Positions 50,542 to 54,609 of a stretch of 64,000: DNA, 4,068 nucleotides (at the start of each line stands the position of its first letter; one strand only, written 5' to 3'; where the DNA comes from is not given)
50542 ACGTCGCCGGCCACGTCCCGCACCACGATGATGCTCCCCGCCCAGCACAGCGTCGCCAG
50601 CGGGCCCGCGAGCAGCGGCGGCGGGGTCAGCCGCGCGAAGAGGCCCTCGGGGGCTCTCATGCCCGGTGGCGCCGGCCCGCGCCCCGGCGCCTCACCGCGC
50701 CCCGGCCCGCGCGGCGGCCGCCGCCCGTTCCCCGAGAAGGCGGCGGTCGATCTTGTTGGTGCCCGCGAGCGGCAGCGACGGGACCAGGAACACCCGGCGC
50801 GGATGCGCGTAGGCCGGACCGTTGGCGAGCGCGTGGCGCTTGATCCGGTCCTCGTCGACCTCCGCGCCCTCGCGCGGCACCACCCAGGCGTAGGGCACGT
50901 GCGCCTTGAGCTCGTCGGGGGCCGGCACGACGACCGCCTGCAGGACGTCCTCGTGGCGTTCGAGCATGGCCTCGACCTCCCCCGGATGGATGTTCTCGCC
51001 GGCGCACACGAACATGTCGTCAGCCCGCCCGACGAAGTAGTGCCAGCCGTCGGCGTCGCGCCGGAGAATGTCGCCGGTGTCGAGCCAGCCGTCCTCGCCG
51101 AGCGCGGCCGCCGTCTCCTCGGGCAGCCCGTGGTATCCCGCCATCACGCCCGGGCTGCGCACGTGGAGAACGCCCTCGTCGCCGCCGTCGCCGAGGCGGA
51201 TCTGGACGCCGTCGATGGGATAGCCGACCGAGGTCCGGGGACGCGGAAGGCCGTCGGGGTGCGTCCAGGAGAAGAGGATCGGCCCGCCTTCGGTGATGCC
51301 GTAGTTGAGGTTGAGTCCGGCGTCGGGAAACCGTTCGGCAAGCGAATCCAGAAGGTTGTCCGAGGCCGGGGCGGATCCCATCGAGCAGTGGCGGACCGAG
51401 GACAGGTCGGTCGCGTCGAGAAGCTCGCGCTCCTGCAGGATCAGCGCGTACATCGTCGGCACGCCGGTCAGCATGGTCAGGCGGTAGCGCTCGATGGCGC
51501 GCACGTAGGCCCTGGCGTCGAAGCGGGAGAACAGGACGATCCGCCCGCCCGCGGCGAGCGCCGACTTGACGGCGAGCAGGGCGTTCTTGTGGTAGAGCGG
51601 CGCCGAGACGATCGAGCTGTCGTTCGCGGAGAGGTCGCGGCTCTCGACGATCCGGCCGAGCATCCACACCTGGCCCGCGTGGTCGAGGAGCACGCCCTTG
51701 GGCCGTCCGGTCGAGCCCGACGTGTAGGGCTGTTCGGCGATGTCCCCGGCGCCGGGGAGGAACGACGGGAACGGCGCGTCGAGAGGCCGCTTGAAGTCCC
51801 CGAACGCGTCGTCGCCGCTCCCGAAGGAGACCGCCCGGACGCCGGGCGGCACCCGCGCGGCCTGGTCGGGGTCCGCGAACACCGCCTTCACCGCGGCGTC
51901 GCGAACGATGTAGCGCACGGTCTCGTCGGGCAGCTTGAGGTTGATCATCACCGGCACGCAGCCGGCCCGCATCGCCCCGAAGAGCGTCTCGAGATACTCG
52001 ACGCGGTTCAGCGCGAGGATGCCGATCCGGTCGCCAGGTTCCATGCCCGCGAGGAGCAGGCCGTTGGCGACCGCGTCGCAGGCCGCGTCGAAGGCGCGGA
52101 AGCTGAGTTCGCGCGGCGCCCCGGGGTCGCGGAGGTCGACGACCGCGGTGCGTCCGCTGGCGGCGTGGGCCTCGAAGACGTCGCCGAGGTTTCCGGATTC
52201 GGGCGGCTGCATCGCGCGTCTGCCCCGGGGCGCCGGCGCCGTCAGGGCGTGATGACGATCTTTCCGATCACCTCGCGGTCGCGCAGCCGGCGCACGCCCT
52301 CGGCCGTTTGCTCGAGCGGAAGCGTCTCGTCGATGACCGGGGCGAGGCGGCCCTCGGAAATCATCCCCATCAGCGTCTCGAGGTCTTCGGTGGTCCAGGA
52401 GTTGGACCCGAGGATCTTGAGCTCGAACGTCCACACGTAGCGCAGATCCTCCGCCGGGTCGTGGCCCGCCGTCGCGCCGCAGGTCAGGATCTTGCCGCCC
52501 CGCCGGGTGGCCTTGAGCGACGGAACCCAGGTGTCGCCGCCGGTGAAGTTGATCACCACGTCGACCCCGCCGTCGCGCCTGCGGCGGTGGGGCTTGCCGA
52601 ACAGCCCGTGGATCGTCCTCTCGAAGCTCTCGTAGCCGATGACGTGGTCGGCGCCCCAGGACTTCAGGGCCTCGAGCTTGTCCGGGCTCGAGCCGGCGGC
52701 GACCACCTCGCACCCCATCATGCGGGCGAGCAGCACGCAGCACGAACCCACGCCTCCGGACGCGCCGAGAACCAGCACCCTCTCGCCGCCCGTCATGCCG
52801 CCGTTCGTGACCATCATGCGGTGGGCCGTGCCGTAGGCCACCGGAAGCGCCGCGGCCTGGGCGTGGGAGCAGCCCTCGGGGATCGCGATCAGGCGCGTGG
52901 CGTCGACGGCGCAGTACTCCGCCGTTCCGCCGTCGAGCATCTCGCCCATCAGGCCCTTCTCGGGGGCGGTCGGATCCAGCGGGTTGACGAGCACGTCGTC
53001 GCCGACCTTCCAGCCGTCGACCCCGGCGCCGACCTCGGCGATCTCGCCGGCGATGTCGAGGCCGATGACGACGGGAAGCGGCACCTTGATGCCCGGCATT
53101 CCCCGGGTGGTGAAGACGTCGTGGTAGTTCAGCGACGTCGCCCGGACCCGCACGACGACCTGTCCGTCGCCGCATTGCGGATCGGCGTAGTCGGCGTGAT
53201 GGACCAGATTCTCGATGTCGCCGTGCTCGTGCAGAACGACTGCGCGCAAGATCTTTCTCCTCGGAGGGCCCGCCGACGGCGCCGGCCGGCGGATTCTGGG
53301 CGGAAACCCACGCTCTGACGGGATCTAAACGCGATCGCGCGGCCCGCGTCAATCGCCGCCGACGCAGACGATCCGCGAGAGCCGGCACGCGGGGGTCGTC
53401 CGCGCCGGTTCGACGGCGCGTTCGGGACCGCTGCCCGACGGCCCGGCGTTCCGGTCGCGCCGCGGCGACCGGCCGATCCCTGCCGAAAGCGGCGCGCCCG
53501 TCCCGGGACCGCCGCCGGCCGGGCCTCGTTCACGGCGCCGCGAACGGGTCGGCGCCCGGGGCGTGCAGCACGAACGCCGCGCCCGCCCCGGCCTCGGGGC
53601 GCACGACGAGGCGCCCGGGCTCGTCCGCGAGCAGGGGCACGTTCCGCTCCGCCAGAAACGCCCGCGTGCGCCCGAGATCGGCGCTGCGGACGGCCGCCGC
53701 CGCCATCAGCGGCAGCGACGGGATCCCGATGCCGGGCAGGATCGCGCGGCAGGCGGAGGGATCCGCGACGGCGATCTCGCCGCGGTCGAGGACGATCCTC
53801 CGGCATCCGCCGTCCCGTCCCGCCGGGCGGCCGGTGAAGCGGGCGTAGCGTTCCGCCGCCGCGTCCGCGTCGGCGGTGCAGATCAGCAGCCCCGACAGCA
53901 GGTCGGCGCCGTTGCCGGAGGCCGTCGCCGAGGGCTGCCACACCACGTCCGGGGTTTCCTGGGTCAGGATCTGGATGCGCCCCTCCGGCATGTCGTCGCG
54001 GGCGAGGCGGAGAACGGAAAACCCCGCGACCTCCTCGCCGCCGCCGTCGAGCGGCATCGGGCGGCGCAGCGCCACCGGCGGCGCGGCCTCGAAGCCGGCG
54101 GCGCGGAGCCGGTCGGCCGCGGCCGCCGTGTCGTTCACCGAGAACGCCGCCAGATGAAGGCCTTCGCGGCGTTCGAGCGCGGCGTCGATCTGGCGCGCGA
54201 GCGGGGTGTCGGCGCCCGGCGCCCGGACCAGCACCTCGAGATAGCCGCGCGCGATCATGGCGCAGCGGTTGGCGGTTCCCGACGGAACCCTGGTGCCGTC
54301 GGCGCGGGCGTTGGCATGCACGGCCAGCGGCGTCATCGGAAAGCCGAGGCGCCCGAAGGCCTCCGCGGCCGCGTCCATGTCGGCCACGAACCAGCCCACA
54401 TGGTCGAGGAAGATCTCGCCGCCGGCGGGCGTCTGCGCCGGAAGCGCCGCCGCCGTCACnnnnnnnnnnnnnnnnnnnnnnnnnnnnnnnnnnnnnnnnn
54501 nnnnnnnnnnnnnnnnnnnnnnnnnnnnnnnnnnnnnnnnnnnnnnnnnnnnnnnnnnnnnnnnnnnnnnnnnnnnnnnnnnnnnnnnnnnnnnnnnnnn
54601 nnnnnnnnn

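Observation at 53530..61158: Seven-gene translationally coupled operon (DedA, FAD disulfide oxidoreductase, aryl-CoA ligase, amidase, methylisocitrate-lyase-like, glutaredoxin-domain, VOC) with no obvious known pathway.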

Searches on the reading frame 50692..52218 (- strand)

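Call 48: search_protein_families(library=ncbifam, proteins=[window:50692-52218:-], max_evalue=0.00001)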
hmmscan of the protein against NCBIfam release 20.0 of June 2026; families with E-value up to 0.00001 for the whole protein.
window:50692-52218:- (508 aa): 104 families (the best 25 are shown)
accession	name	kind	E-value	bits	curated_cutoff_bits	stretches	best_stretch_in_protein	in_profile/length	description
NF004837.0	PRK06187.1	subfamily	1.2e-90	304.3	476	1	10-502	9-525/531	long-chain-fatty-acid--CoA ligase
NF006182.0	PRK08316.1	subfamily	2.2e-70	237.6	663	1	21-501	25-519/523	fatty acyl-CoA synthetase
NF005801.1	PRK07656.1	equivalog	3.8e-70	237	657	2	159-493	165-497/500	FadD3 family acyl-CoA ligase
NF005307.0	PRK06839.1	equivalog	3.3e-69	233.8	748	1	37-496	27-490/496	o-succinylbenzoate--CoA ligase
NF009233.0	PRK12583.1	subfamily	1.5e-66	225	832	2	163-500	206-551/558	fatty acid CoA ligase family protein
NF052269.1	Staph_lig_FadD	equivalog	3e-64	217.2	650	1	23-496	16-490/499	long-chain-fatty-acid--CoA ligase FadD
NF005702.0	PRK07514.1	subfamily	1.7e-62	211.4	558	1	15-500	9-501/506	malonyl-CoA synthase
NF052580.1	Str24CoAsynCasG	equivalog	3.4e-61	207.2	750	1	36-493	64-544/548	steroid-24-oyl-CoA synthetase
NF004808.0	PRK06155.1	equivalog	4.3e-60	203.5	722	1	38-502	47-525/542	ATP-dependent acyl-CoA ligase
NF005714.0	PRK07529.1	subfamily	8.4e-58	196.2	632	1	158-502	218-579/640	acyl-CoA synthetase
NF004511.1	PRK05852.1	equivalog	2.6e-57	194.6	650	1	35-498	24-503/505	FadD7 family fatty acid--CoA ligase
NF006572.0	PRK09088.1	equivalog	9.3e-57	192.8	696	1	15-501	9-489/491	acyl-CoA synthetase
NF005676.0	PRK07470.1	equivalog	4.1e-56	190.7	774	2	165-498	183-528/544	acyl-CoA synthetase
NF002966.0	PRK03640.1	equivalog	5.5e-56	190.1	556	1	36-498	26-479/483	o-succinylbenzoate--CoA ligase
NF006181.0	PRK08314.1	subfamily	2.1e-54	184.8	705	2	156-505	202-560/563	long-chain-fatty-acid--CoA ligase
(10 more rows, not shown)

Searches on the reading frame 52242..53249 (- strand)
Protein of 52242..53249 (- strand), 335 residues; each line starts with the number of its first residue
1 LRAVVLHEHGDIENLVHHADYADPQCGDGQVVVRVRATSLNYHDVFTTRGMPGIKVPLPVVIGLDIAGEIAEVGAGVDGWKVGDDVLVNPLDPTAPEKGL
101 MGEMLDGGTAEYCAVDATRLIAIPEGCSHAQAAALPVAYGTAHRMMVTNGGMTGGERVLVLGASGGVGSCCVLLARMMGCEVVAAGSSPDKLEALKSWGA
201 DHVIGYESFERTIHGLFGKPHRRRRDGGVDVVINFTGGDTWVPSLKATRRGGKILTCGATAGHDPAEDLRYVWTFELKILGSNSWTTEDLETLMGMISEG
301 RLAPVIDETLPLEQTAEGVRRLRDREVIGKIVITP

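Call 48: search_protein_families(library=ncbifam, proteins=[window:52242-53249:-], max_evalue=0.00001)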
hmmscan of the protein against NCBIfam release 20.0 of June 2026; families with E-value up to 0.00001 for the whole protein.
window:52242-53249:- (335 aa): 25 families
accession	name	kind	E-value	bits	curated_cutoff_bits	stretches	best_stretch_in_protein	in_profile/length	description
TIGR02824.1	quinone_pig3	subfamily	1.2e-51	175.7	296.8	1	1-334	1-324/325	putative NAD(P)H quinone oxidoreductase, PIG3 family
NF010344.0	PRK13771.1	subfamily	1.4e-49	168.9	349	2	98-334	107-332/334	putative alcohol dehydrogenase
NF041172.1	AcrlCoa_red_Thmprot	equivalog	2.7e-45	154.8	500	1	1-334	1-333/334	acryloyl-CoA reductase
TIGR01751.1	crot-CoA-red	equivalog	4.2e-44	150.9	378.55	1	7-332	16-384/398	crotonyl-CoA carboxylase/reductase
TIGR02823.1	oxido_YhdH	subfamily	8.2e-33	113.6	297.25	1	16-332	14-321/324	acrylyl-CoA reductase family protein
NF051456.1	acrylyl_AcuI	equivalog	1.9e-28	99.3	440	1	3-333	3-322/325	acrylyl-CoA reductase (NADPH)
NF041183.1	Pks2_ls1_myc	equivalog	5.1e-25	86.6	2400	1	7-332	1412-1726/2086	sulfolipid-1 biosynthesis phthioceranic/hydroxyphthioceranic acid synthase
TIGR02817.1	adh_fam_1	subfamily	3.8e-20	72.6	284.05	1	16-206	17-201/336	zinc-binding alcohol dehydrogenase family protein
NF008024.0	PRK10754.1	subfamily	4.2e-19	68.7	348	1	4-263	5-244/327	NADPH:quinone reductase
NF003808.0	PRK05396.1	equivalog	1.1e-17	64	380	2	101-333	113-338/341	L-threonine 3-dehydrogenase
NF041097.1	keto_inos_dh_IolM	equivalog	1.1e-17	63.8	450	1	101-332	145-387/389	scyllo-inosose 3-dehydrogenase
NF006940.0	PRK09422.1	equivalog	3.6e-17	62.3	344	1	102-333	110-333/338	alcohol dehydrogenase AdhP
TIGR03989.1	Rxyl_3153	subfamily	5.4e-16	58.8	440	2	107-328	139-364/370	NDMA-dependent alcohol dehydrogenase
NF047908.1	AldhRedAhr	equivalog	1.7e-15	56.7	470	1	106-333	119-333/335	NADPH-dependent aldehyde reductase Ahr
TIGR00692.1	tdh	equivalog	3.6e-14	52.5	458.35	2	102-333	112-338/340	L-threonine 3-dehydrogenase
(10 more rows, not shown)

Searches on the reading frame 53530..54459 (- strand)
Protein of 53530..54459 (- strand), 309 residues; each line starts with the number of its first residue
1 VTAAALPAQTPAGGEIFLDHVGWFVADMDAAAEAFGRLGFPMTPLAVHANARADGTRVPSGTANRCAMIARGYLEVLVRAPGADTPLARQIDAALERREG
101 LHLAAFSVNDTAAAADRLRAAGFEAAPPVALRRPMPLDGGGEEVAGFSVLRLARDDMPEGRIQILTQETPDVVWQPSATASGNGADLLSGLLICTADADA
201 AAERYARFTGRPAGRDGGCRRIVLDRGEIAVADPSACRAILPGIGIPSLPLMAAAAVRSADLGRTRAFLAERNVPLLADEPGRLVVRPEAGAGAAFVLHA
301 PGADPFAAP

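Call 4: search_protein_families(library=pfam, proteins=[window:53530-54459:-], max_evalue=0.01)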
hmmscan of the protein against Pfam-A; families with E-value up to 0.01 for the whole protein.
window:53530-54459:- (309 aa): 3 families
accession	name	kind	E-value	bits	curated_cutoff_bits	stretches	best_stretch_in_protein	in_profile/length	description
PF13468.12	Glyoxalase_3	-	1.1e-26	94.4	25.1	1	18-208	1-175/176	Glyoxalase-like domain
PF13669.12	Glyoxalase_4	-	8.9e-10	39.3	27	1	19-127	1-95/109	Glyoxalase/Bleomycin resistance protein/Dioxygenase superfamily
PF00903.31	Glyoxalase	-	5.3e-06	27.3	20.6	1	18-126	2-96/121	Glyoxalase/Bleomycin resistance protein/Dioxygenase superfamily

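Call 5: search_protein_families(library=ncbifam, proteins=[window:53530-54459:-], max_evalue=0.01)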
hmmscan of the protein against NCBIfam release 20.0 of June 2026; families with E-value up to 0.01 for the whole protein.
window:53530-54459:- (309 aa): 1 family
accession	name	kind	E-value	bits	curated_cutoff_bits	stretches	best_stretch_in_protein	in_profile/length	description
TIGR03081.1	metmalonyl_epim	equivalog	0.00051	20.6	114.95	1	18-124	2-97/129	methylmalonyl-CoA epimerase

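Call 41: search_solved_structures(query=window:53530-54459:-, max_evalue=1)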
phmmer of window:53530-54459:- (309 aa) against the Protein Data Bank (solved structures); distinct sequences matched with E-value up to 1: 0.
